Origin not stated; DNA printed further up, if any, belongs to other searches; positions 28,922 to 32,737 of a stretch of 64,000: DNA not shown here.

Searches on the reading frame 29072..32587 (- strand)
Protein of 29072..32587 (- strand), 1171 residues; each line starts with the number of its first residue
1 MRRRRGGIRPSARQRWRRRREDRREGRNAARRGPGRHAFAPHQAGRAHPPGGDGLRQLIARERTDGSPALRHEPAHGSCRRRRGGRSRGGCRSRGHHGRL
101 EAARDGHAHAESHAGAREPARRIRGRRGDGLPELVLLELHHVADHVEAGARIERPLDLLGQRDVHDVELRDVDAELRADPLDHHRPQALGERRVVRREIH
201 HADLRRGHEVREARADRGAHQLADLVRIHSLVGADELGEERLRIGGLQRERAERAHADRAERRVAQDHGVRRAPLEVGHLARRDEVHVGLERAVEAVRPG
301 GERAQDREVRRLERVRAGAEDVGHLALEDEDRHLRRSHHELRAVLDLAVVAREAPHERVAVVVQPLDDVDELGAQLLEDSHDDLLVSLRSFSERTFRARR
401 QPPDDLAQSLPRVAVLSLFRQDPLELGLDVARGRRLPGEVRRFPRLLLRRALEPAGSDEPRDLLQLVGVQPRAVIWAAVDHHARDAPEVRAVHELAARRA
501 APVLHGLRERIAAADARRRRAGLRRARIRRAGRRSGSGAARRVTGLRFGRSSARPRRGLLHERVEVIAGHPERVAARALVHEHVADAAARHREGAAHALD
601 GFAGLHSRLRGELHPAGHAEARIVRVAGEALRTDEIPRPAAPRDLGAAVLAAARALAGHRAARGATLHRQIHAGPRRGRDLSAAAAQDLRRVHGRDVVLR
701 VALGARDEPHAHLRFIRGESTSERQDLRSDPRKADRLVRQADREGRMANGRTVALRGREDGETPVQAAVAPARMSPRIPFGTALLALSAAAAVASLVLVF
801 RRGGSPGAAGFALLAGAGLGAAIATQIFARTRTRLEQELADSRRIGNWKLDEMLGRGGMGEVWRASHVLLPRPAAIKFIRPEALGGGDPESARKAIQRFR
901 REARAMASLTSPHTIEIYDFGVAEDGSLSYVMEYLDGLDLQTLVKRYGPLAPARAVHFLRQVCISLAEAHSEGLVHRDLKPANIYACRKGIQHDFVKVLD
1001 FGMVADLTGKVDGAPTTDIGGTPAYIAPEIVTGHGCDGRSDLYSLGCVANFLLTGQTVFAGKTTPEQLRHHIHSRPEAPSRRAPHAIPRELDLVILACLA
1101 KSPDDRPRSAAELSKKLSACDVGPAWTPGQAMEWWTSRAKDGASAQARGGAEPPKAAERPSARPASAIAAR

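Call 43: search_protein_families(library=pfam, proteins=[window:29072-32587:-], max_evalue=0.001)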
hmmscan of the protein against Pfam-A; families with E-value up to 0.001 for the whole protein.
window:29072-32587:- (1171 aa): 2 families
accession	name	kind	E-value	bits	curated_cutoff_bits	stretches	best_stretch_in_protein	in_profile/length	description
PF00069.31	Pkinase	-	4.1e-41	141.5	31.7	1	849-1109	2-254/263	Protein kinase domain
PF07714.23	PK_Tyr_Ser-Thr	-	1.1e-24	87.6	23.1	1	849-1109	2-251/258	Protein tyrosine and serine/threonine kinase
